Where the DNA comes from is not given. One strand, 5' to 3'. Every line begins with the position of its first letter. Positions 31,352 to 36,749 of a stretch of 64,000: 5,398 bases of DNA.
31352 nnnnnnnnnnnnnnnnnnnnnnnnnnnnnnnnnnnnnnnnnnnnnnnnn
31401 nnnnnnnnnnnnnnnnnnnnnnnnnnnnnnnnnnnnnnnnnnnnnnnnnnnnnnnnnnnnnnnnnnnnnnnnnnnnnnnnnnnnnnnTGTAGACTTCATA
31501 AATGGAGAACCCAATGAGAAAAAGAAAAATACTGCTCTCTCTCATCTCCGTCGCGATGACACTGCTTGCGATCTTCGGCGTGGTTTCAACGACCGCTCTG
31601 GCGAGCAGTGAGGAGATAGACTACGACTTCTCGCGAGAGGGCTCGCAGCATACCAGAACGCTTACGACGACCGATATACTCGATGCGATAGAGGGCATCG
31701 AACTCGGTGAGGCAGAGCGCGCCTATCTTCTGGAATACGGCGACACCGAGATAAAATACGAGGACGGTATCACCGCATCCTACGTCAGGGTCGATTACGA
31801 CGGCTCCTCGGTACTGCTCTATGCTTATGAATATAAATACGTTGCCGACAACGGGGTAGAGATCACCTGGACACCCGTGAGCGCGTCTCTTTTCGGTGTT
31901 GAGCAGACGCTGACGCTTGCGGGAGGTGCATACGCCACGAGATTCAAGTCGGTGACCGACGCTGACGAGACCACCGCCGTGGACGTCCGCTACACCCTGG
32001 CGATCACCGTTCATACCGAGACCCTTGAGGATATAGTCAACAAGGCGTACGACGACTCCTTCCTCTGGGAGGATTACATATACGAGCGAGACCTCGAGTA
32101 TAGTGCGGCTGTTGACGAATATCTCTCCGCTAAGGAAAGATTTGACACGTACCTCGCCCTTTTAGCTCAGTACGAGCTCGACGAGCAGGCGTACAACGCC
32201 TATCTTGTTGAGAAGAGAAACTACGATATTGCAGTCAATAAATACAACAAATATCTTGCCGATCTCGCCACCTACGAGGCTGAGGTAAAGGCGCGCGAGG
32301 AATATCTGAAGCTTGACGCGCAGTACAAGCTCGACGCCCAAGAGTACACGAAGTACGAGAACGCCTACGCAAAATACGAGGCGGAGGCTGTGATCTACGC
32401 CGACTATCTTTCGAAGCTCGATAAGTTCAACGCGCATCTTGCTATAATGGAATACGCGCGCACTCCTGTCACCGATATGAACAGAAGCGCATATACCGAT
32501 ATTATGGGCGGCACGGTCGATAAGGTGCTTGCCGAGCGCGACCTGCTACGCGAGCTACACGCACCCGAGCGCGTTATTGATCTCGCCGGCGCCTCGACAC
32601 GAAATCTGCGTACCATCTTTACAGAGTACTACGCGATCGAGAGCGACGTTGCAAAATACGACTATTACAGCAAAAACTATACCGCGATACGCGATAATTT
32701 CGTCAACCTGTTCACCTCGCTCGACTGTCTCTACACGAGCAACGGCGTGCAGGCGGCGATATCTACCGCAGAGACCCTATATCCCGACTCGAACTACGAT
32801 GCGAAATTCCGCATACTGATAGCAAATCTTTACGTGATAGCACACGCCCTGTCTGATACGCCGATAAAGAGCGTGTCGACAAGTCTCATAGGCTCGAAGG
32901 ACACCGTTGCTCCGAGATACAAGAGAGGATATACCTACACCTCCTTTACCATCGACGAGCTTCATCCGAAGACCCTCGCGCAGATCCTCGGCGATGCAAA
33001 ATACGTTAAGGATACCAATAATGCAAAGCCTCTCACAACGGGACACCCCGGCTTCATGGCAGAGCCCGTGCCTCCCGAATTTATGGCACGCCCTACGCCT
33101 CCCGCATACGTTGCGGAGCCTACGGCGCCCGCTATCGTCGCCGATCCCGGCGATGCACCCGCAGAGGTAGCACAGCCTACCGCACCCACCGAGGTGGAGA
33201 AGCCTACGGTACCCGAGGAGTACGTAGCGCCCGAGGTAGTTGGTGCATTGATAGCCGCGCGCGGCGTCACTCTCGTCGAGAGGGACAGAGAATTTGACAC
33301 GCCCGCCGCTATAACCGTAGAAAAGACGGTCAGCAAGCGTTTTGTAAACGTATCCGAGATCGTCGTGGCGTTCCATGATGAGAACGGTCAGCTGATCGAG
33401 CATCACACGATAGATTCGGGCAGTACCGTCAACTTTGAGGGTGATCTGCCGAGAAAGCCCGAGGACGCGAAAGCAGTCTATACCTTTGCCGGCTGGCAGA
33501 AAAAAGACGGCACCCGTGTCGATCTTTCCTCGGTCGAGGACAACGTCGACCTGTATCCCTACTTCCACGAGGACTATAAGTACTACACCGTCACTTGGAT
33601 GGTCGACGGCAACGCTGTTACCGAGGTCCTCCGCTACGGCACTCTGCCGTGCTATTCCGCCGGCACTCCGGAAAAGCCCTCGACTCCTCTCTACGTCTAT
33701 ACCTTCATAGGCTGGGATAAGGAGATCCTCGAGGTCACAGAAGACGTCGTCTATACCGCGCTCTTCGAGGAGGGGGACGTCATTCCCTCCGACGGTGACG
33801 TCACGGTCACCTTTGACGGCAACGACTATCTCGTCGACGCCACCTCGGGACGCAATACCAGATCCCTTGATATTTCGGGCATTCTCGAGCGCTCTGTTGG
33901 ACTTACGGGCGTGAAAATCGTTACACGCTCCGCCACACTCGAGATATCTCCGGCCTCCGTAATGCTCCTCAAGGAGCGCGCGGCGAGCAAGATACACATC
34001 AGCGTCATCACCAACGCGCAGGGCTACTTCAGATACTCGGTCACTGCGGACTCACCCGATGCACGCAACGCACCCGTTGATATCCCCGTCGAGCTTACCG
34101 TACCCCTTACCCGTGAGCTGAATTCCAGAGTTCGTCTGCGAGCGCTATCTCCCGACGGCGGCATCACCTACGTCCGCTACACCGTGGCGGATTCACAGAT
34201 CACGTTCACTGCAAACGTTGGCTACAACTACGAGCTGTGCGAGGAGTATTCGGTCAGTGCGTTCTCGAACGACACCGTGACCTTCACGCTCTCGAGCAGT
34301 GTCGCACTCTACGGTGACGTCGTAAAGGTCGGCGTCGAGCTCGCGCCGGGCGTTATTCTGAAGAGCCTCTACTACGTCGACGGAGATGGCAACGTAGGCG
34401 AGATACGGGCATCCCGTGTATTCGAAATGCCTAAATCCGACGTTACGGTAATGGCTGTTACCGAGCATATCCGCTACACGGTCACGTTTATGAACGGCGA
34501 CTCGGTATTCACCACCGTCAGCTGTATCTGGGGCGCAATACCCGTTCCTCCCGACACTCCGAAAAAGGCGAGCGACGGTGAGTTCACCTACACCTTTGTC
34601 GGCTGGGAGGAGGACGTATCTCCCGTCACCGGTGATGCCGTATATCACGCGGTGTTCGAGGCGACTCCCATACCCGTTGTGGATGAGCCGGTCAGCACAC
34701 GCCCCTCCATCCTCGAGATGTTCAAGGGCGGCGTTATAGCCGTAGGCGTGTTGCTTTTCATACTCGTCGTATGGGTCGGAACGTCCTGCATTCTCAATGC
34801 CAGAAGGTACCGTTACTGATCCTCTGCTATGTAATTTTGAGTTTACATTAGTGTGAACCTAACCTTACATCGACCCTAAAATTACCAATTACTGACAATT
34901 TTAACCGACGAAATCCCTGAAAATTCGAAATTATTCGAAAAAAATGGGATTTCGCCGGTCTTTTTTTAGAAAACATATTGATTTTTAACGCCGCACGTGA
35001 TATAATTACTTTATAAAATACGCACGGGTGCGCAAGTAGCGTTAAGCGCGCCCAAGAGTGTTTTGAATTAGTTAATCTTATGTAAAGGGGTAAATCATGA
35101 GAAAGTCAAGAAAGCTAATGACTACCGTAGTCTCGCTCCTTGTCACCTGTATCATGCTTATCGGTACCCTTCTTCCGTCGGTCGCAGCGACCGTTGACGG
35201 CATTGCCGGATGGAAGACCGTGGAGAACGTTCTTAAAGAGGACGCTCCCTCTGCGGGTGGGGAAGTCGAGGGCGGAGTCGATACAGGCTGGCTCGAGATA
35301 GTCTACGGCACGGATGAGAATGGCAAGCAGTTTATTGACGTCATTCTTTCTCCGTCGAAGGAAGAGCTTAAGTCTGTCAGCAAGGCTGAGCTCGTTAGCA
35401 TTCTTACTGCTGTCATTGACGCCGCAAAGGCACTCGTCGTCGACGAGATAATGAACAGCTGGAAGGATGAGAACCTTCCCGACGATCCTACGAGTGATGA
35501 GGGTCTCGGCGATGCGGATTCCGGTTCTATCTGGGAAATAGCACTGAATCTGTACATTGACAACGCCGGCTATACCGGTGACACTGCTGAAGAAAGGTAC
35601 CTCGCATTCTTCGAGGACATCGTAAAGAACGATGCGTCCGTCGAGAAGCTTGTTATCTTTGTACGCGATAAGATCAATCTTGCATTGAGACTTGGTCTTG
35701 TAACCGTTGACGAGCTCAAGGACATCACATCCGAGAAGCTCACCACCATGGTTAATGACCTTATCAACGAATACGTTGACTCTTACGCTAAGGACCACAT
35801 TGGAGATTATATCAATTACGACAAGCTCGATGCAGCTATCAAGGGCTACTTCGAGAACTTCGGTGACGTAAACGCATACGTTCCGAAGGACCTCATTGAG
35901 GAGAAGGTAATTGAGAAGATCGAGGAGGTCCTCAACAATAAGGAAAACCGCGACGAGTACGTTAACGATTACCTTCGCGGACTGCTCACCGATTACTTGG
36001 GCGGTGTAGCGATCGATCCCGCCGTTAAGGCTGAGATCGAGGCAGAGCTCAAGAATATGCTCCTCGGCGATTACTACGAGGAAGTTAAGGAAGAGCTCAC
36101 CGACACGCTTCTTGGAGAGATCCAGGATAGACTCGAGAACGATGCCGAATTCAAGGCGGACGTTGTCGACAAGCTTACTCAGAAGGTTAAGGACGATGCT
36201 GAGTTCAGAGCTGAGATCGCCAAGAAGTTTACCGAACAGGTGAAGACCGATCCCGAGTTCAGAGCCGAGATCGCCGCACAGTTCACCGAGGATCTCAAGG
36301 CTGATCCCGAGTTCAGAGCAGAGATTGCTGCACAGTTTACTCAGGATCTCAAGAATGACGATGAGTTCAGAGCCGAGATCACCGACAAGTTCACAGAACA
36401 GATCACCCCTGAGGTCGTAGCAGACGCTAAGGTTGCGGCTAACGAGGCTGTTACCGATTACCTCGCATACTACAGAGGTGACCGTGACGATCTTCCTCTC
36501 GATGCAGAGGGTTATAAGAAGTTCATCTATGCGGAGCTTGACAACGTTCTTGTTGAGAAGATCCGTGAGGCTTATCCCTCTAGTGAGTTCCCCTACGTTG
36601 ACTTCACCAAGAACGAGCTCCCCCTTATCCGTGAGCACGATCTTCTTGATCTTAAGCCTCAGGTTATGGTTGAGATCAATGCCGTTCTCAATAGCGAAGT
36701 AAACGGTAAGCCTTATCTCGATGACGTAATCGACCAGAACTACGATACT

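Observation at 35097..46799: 3,900-aa single-pass giant protein with a huge ectodomain and a ~1,080-aa cytoplasmic tail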

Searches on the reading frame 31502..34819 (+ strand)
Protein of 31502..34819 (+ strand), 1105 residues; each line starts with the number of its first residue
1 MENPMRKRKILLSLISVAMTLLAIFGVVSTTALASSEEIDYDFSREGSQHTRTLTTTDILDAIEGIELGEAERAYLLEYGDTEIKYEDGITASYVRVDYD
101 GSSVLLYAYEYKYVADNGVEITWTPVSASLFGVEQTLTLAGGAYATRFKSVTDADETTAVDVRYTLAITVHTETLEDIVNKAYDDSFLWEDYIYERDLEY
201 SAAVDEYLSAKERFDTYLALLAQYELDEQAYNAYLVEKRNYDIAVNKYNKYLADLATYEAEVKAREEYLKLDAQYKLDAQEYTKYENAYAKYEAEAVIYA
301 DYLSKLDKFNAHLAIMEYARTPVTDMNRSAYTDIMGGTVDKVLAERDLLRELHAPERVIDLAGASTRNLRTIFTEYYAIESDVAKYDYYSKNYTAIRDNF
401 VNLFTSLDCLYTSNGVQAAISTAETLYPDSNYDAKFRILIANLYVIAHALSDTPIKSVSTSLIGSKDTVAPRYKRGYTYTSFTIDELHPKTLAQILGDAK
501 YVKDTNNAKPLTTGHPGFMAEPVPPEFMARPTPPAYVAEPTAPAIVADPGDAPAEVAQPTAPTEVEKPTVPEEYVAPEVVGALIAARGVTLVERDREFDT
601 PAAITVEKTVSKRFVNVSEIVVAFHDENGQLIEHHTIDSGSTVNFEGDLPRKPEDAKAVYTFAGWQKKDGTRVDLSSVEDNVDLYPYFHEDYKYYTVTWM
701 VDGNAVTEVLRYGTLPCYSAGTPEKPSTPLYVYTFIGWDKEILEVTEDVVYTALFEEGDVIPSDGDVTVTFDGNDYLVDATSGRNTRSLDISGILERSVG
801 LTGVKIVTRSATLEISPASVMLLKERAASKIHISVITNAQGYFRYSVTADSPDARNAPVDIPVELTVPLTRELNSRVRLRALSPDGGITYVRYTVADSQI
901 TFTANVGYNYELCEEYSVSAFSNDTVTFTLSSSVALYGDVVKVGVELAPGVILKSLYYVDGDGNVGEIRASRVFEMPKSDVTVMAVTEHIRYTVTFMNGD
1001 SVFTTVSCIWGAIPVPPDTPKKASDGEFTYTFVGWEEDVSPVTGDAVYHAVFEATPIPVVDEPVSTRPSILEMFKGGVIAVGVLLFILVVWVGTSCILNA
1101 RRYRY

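Call 11: search_protein_families(library=pfam, proteins=[window:31502-34819:+], max_evalue=0.001)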
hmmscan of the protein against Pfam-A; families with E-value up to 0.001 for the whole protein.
window:31502-34819:+ (1105 aa): 1 family
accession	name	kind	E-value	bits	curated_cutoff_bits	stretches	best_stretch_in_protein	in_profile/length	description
PF09479.16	Flg_new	-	2.8e-05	24.6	27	0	622-685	3-63/65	Listeria-Bacteroides repeat domain (List_Bact_rpt)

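Call 94: search_protein_families(library=padloc, proteins=[window:31502-34819:+], max_evalue=0.01)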
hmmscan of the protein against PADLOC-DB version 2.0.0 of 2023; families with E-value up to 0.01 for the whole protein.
window:31502-34819:+ (1105 aa): 0 families

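Call 95: search_protein_families(library=ncbifam, proteins=[window:31502-34819:+], max_evalue=0.01)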
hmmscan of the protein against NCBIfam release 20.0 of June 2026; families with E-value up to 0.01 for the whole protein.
window:31502-34819:+ (1105 aa): 0 families

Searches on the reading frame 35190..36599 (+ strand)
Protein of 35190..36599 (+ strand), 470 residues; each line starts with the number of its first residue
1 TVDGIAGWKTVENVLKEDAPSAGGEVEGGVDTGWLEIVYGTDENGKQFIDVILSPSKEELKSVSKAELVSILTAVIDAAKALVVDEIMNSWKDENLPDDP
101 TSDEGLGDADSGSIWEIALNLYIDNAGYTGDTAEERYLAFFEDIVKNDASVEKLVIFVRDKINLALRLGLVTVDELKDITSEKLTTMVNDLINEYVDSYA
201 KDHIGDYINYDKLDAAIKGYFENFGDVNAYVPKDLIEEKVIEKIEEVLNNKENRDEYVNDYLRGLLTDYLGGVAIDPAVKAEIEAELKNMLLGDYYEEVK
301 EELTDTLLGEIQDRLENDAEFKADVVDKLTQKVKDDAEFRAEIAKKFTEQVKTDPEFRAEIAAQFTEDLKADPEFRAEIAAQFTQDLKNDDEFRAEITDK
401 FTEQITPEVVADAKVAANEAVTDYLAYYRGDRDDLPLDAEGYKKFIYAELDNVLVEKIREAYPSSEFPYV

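Call 32: search_protein_families(library=pfam, proteins=[window:35190-36599:+], max_evalue=10)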
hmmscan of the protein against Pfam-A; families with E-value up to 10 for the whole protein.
window:35190-36599:+ (470 aa): 12 families
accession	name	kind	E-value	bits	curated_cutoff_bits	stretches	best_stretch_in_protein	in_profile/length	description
PF04286.17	DUF445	-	0.00015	22.3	33.8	1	202-353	148-306/368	Protein of unknown function (DUF445)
PF07862.16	Nif11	-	0.0013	19.4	23.8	2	344-364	6-26/48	Nif11 domain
PF21076.3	GDH_ACT2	-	0.089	13.8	22.8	1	218-251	6-39/90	Glutamate dehydrogenase, ACT2 domain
PF09236.15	AHSP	-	0.096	13.6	27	1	178-212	27-61/87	Alpha-haemoglobin stabilising protein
PF04157.22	EAP30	-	0.16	12.1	26.8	0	245-310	46-103/219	EAP30/Vps36 family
PF14535.12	AMP-binding_C_2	-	0.46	11.2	25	1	331-374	30-73/96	AMP-binding enzyme C-terminal domain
PF20555.3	DUF6767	-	0.47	10.7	27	0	351-368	35-52/57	Domain of unknown function (DUF6767)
PF09824.15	ArsR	-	0.62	10.2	28.6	0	66-94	5-33/159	ArsR transcriptional regulator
PF15500.11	Ntox1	-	1.6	9.5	25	0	311-351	40-79/96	Putative RNase-like toxin, toxin_1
PF03150.19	CCP_MauG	-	1.7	9.7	25.6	0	311-354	78-120/149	Di-haem cytochrome c peroxidase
PF23534.1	Microp_apicomplexa_20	-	1.7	9.2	27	0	294-335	13-56/79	Apicomplexa microprotein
PF07208.16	DUF1414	-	6.2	7.3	25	0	373-389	26-42/44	Protein of unknown function (DUF1414)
